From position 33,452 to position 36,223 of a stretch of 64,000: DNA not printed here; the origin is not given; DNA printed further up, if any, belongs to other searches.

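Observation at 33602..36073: GRE active-site positions match the sulfonate-binding pattern of IslA/IseG-type enzymes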

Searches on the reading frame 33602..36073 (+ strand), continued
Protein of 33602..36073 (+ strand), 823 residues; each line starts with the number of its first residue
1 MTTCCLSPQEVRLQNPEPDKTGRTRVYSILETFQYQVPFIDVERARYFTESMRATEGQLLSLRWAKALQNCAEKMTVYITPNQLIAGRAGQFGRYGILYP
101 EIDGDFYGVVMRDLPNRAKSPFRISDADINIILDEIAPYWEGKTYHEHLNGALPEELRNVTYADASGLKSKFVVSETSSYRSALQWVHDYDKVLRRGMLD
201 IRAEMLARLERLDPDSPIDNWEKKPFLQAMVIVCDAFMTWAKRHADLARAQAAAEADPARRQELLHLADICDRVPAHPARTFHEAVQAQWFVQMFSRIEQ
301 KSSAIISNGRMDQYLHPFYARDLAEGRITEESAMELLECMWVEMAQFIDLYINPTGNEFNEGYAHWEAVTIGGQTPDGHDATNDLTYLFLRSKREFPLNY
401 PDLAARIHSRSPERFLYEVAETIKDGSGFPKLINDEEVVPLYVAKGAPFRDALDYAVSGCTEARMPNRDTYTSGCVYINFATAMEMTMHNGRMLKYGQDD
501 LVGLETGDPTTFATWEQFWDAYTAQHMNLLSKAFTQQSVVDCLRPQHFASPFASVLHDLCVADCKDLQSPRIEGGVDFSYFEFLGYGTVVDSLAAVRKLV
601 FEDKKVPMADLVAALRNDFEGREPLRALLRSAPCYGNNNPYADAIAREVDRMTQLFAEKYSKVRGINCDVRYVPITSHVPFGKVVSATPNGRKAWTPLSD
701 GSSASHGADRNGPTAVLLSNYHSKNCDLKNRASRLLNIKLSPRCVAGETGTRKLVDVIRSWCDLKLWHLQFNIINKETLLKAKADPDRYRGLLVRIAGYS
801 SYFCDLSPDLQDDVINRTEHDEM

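Call 37: find_related_loci(query=A1, collection=genome_contigs, flank=10000)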
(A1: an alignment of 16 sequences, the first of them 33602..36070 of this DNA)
Query A1 (823 aa) in genome_contigs; peptide patterns used: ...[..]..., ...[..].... (x = any residue, [..] = any of these).
599 stretches matched a pattern (row limit reached: there are more); 533 encode a relative of the query (tblastn E <= 1e-3); the best 80 are kept; 80 distinct loci.
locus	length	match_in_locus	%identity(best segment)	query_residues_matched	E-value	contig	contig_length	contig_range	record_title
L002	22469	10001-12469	94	1-823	0e+0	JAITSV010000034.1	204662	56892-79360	MAG: Desulfovibrio sp. isolate Rs511_bin20 k119_471205, whole genome shotgun sequence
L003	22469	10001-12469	93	1-823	0e+0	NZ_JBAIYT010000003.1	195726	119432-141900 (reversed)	Nitratidesulfovibrio sp. 1201_IL3209 NODE_3_length_195726_cov_78.918108, whole genome shotgun sequence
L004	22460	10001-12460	76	1-820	0e+0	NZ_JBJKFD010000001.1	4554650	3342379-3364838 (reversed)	Desulfovibrio sp. 7SRBS1 contig_0001, whole genome shotgun sequence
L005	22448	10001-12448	73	4-820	0e+0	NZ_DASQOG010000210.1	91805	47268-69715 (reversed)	MAG: Desulfovibrio sp. isolate SMAG_U10797 k141_22319, whole genome shotgun sequence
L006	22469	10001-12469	73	1-823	0e+0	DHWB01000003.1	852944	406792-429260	MAG TPA_asm: Desulfomicrobium sp. UBA5193 UBA5193_contig_12, whole genome shotgun sequence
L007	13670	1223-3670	73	4-820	0e+0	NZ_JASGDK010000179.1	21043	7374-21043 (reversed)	MAG: Desulfovibrio sp. isolate 3M006 JMF-2106-05-0003A.bin.6_178, whole genome shotgun sequence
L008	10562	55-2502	74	4-820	0e+0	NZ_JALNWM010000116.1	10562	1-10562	MAG: Desulfocurvus sp. isolate SO_2016_LW2 bin 17 scaffold13417_LW138R_2016, whole genome shotgun sequence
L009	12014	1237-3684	73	4-820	0e+0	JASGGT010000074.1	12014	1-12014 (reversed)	MAG: Desulfovibrio sp. isolate 5H096 JMF-2111-06-0005.hyb.bin.96_73, whole genome shotgun sequence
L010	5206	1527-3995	73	1-823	0e+0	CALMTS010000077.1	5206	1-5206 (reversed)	MAG TPA_asm: uncultured Desulfomicrobium sp. isolate SRR6284161_bin.88_CONCOCT_v1.1_MAG genome assembly, contig: ERZ7951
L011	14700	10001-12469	73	1-823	0e+0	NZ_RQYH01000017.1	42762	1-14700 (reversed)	Desulfovibrio sp. OH1186_COT-070 scaffold_16, whole genome shotgun sequence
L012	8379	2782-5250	73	1-823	0e+0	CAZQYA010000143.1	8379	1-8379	MAG TPA_asm: uncultured Desulfovibrionaceae bacterium isolate binchicken_co42_488 genome assembly, contig: NODE_15027_le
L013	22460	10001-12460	72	1-820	0e+0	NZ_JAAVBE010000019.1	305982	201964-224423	MAG: Desulfovibrio sp. isolate Mgla_MAG_3-bin_11 c_000000035133, whole genome shotgun sequence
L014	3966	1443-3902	72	4-823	0e+0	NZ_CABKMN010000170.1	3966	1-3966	Uncultured Bilophila sp. isolate MGYG-HGUT-01277, whole genome shotgun sequence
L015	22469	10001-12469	92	1-823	0e+0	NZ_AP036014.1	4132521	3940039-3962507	Nitratidesulfovibrio sp. HK-II chromosome, complete genome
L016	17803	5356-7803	73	4-820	0e+0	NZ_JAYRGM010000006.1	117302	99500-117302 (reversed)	MAG: Desulfovibrio sp. isolate SZ_szas22bin.16 NODE_130_length_117302_cov_3.50362, whole genome shotgun sequence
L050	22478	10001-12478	66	4-823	0e+0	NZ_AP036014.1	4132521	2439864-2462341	Nitratidesulfovibrio sp. HK-II chromosome, complete genome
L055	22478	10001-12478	66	4-823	0e+0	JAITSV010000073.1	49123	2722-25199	MAG: Desulfovibrio sp. isolate Rs511_bin20 k119_3688736, whole genome shotgun sequence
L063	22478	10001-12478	67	4-823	0e+0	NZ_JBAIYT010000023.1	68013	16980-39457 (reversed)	Nitratidesulfovibrio sp. 1201_IL3209 NODE_23_length_68013_cov_58.549171, whole genome shotgun sequence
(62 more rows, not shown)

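Call 47: find_encoding_contigs(protein=P0058, flank=10000, max_places=2)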
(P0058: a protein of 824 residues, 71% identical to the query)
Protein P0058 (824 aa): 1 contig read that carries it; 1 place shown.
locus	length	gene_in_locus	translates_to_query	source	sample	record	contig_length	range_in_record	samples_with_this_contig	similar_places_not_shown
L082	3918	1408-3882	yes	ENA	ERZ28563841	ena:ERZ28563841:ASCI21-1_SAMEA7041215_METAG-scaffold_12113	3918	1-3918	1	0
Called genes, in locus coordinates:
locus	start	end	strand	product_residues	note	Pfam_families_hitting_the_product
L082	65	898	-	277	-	PF04909:Amidohydro_2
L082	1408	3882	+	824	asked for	PF02901:PFL-like, PF01228:Gly_radical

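Call 48: find_encoding_contigs(protein=P0006, flank=10000, max_places=1)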
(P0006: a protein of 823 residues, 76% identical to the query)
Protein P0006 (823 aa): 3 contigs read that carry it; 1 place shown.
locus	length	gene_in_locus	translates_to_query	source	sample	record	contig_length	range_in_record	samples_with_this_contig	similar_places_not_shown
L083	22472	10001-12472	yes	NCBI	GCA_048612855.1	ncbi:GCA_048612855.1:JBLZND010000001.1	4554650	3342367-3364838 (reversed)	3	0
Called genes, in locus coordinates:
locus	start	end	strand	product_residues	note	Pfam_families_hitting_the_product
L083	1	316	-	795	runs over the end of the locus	PF01751:Toprim, PF01131:Topoisom_bac, PF13342:Toprim_Crpt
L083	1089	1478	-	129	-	-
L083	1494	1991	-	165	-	PF05258:DciA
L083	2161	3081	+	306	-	PF12840:HTH_20 (weak), PF01022:HTH_5, PF01209:Ubie_methyltran, PF13489:Methyltransf_23, PF08241:Methyltransf_11, PF08242:Methyltransf_12, PF13649:Methyltransf_25, PF13847:Methyltransf_31, +1 more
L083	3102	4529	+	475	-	PF05221:AdoHcyase, PF00670:AdoHcyase_NAD, PF02826:2-Hacid_dh_C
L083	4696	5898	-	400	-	PF07690:MFS_1, PF00083:Sugar_tr (weak)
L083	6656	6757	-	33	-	-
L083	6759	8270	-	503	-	PF00209:SNF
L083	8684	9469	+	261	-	PF13489:Methyltransf_23, PF13847:Methyltransf_31 (weak), PF08241:Methyltransf_11, PF13649:Methyltransf_25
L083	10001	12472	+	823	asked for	PF02901:PFL-like, PF01228:Gly_radical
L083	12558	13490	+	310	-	PF13353:Fer4_12, PF13237:Fer4_10 (weak), PF14697:Fer4_21 (weak), PF12838:Fer4_7 (weak), PF13187:Fer4_9 (weak), PF00037:Fer4, PF12797:Fer4_2 (weak), PF04055:Radical_SAM, +2 more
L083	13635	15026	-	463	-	PF08448:PAS_4 (weak), PF13426:PAS_9 (weak), PF00158:Sigma54_activat, PF14532:Sigma54_activ_2, PF07728:AAA_5 (weak), PF25601:AAA_lid_14, PF02954:HTH_8, PF18024:HTH_50, +2 more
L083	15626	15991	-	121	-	-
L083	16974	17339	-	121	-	-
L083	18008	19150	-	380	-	PF04909:Amidohydro_2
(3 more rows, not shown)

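Call 49: find_encoding_contigs(protein=P0038, flank=10000, max_places=1)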
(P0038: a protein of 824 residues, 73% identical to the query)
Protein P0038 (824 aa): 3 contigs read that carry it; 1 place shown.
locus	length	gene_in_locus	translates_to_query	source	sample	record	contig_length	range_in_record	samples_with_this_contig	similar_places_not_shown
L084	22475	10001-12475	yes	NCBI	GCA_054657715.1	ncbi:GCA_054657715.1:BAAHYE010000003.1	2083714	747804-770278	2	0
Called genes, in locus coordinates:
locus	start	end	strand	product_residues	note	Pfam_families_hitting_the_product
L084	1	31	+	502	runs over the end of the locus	PF00501:AMP-binding, PF13193:AMP-binding_C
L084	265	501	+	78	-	PF00550:PP-binding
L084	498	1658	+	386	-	-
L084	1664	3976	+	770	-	PF01315:Ald_Xan_dh_C, PF02738:MoCoBD_1, PF20256:MoCoBD_2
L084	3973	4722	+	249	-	PF01799:Fer2_2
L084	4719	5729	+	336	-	PF00941:FAD_binding_5, PF03450:CO_deh_flav_C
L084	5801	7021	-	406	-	PF07690:MFS_1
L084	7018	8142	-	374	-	PF00155:Aminotran_1_2, PF00266:Aminotran_5 (weak)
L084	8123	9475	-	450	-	-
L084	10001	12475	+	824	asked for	PF02901:PFL-like, PF01228:Gly_radical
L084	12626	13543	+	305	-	PF13187:Fer4_9 (faint), PF13353:Fer4_12 (weak), PF13484:Fer4_16 (faint), PF13237:Fer4_10 (weak), PF00037:Fer4 (faint), PF12837:Fer4_6 (weak), PF04055:Radical_SAM (weak)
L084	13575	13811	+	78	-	-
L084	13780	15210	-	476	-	PF00989:PAS, PF08448:PAS_4, PF13426:PAS_9, PF00158:Sigma54_activat, PF14532:Sigma54_activ_2, PF01078:Mg_chelatase (faint), PF07728:AAA_5 (weak), PF25601:AAA_lid_14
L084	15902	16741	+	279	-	PF04909:Amidohydro_2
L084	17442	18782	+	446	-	PF00083:Sugar_tr, PF07690:MFS_1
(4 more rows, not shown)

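Call 61: predict_structure(alignment_id=A1)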
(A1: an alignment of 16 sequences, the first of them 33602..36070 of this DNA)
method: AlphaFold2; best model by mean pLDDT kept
length: 823 residues; sequences in the alignment: 16
mean_pLDDT: 65.5   pTM: 0.65
mean pLDDT of the five models: 65.5, 64.0, 61.2, 60.9, 59.1
residues with pLDDT >= 90: 159; 70-90: 258; 50-70: 147; < 50: 259
segments of 3 or more residues with pLDDT < 50: 1-14, 160-187, 301-308, 349-379, 397-476, 673-677, 683-747, 759-773, 793-801
pLDDT, mean of each block of 10 residues (from residue 1): 35 53 77 66 89 91 90 90 85 73 71 69 83 91 76 64 41 37 49 89 93 86 88 92 96 95 96 95 92 69 45 85 94 86 60 40 39 47 68 52 32 31 28 34 41 40 38 50 82 64 84 93 87 75 76 67 77 60 67 91 91 79 80 69 81 80 70 52 41 31 28 29 33 35 41 51 38 59 74 43 57 60 48
secondary structure, 60 per line:
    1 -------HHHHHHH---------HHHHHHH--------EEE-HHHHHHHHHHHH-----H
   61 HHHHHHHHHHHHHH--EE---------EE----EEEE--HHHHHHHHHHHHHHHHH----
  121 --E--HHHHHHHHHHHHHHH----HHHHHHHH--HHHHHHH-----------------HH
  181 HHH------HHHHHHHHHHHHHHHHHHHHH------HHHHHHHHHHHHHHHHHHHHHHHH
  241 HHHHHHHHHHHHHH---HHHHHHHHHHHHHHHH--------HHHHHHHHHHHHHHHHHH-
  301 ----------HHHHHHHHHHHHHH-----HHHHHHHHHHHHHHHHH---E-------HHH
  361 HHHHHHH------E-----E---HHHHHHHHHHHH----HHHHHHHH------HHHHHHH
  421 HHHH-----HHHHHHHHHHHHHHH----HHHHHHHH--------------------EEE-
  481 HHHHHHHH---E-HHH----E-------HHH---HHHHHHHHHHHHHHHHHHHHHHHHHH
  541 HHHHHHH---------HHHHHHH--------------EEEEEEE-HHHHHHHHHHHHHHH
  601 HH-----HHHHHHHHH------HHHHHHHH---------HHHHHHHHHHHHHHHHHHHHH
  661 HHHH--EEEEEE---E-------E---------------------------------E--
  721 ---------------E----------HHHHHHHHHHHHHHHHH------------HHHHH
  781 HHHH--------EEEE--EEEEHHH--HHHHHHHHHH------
elements in order (helices of 4 or more, strands of 3 or more residues): H8-14 H24-30 E39-41 H43-54 H60-74 E94-97 H100-116 H126-140 H145-152 H155-161 H179-183 H190-210 H217-254 H258-273 H282-299 H311-324 H330-346 H358-367 H384-395 H400-407 H414-424 H430-444 H449-456 E477-479 H481-488 H515-547 H557-563 E578-584 H586-602 H608-616 H623-630 H640-664 E667-672 H747-763 H776-784 E793-796 E799-802 H808-817

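Call 67: list_cluster_members(proteins=[window:33602-36070:+, window:36145-37044:+, window:43447-44304:+, window:44402-45853:+, window:38844-39923:+])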
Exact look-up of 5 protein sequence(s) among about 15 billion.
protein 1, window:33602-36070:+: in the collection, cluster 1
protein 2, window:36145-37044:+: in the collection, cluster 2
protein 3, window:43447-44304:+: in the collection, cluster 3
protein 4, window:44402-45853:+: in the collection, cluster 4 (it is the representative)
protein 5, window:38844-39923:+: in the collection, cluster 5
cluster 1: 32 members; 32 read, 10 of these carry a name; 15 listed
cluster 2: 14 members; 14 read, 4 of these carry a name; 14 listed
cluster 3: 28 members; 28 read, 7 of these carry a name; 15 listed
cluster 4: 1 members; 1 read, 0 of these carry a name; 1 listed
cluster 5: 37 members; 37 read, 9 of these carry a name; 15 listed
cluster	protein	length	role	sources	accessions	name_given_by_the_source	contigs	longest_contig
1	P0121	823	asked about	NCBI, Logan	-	-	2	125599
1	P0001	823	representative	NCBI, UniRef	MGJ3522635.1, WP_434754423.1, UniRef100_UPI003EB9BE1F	(2S)-3-sulfopropanediol dehydratase [Nitratidesulfovibrio sp. D1] | (2S)-3-sulfopropanediol dehydratase n=1 Tax=Nitratidesulfovibrio sp. D1 TaxID=3440151 ...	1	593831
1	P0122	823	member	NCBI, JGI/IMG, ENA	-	formate C-acetyltransferase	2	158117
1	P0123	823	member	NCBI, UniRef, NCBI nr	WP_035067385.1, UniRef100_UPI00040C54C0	(2S)-3-sulfopropanediol dehydratase [Nitratidesulfovibrio termitidis] | (2S)-3-sulfopropanediol dehydratase n=1 Tax=Nitratidesulfovibrio termitidis TaxID=42252 ... | glycyl radical protein [Nitratidesulfovibrio termitidis]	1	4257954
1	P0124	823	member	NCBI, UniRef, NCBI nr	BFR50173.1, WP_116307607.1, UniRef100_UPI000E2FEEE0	glycyl radical protein [Nitratidesulfovibrio sp. HK-II] | (2S)-3-sulfopropanediol dehydratase n=1 Tax=Nitratidesulfovibrio sp. HK-II TaxID=2009266 ...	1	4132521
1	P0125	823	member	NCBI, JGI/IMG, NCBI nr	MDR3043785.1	MAG: glycyl radical protein [Desulfovibrio sp.] | formate C-acetyltransferase | glycyl radical protein [Desulfovibrio sp.]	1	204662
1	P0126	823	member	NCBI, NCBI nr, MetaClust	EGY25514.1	glycine radical family protein [Desulfovibrio sp. A2] | 298701.DA2_2231 COG1882 K00656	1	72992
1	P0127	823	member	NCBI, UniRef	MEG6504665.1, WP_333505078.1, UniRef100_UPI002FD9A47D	(2S)-3-sulfopropanediol dehydratase [Nitratidesulfovibrio sp. 1201_IL3209] | (2S)-3-sulfopropanediol dehydratase n=1 Tax=Nitratidesulfovibrio sp. 1201_IL3209 ...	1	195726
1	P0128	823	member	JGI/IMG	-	formate C-acetyltransferase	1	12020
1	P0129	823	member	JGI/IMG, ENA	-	formate C-acetyltransferase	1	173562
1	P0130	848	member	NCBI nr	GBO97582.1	pyruvate formate-lyase [Nitratidesulfovibrio sp. HK-II]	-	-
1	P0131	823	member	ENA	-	-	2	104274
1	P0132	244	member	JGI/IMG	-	-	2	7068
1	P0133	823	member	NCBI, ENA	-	-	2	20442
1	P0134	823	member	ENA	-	-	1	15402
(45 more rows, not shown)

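Call 69: fold_search(model_id=the predicted structure, library=pdb)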
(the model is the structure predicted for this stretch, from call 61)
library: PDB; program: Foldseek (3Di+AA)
matches with E <= 10: 178; with E <= 0.001: 61
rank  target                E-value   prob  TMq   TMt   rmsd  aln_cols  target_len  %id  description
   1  6lon_A                1.7e-63  1.00  0.70  0.71  12.5       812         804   70  Crystal structure of HPSG (released 2020-06-24)
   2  6lon_B                2.4e-63  1.00  0.70  0.72  12.4       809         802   70  Crystal structure of HPSG (released 2020-06-24)
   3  5ymr_A                5.4e-59  1.00  0.69  0.71  12.7       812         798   64  The Crystal Structure of IseG (released 2019-03-20)
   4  5ymr_C                1.0e-58  1.00  0.69  0.71  12.7       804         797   66  The Crystal Structure of IseG (released 2019-03-20)
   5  7kq3_A                2.2e-56  1.00  0.70  0.70  12.7       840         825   59  Structure of isethionate sulfite-lyase from Bilophila wadsworthia with substrate isethionate bound (released 2021-04-07)
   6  8iof_A                7.1e-36  1.00  0.62  0.64  12.7       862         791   27  Crystal structure of N-methyl-Cis-4-hydroxy-D-proline dehydratase in Clostridium sp. FS41 (released 2024-03-27)
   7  5i2g_A                6.0e-35  1.00  0.61  0.63  12.5       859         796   28  1,2-propanediol Dehydration in Roseburia inulinivorans; Structural Basis for Substrate and Enantiomer Selectivity (released 2016-06-01)
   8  8iof_C                1.1e-34  1.00  0.62  0.64  12.6       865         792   29  Crystal structure of N-methyl-Cis-4-hydroxy-D-proline dehydratase in Clostridium sp. FS41 (released 2024-03-27)
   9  5i2g_B                3.4e-34  1.00  0.62  0.64  12.7       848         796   28  1,2-propanediol Dehydration in Roseburia inulinivorans; Structural Basis for Substrate and Enantiomer Selectivity (released 2016-06-01)
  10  1r8w_A                5.8e-34  1.00  0.61  0.63  13.2       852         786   28  Native structure of the B12-independent glycerol dehydratase from clostridium butyricum (released 2004-06-01)
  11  5i2a_B                8.7e-34  1.00  0.60  0.59  13.2       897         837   26  1,2-propanediol Dehydration in Roseburia inulinivorans; Structural Basis for Substrate and Enantiomer Selectivity (released 2016-06-01)
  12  9rco_A                1.4e-33  1.00  0.61  0.63  12.7       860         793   28  1,2-propanediol dehydratase with 0.1 % glycerol additive (released 2025-06-11)
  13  9rcp_B                4.3e-33  1.00  0.61  0.63  12.7       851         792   28  1,2-propanediol dehydratase with 0.1 % 1,3-propanediol additive (released 2025-06-11)
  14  6vxc_A                4.9e-33  1.00  0.63  0.65  12.4       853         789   28  Crystal structure of hydroxyproline dehydratase (HypD) from Clostridioides difficile (released 2020-04-08)
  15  5i2a_A                8.0e-33  1.00  0.61  0.60  13.4       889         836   26  1,2-propanediol Dehydration in Roseburia inulinivorans; Structural Basis for Substrate and Enantiomer Selectivity (released 2016-06-01)
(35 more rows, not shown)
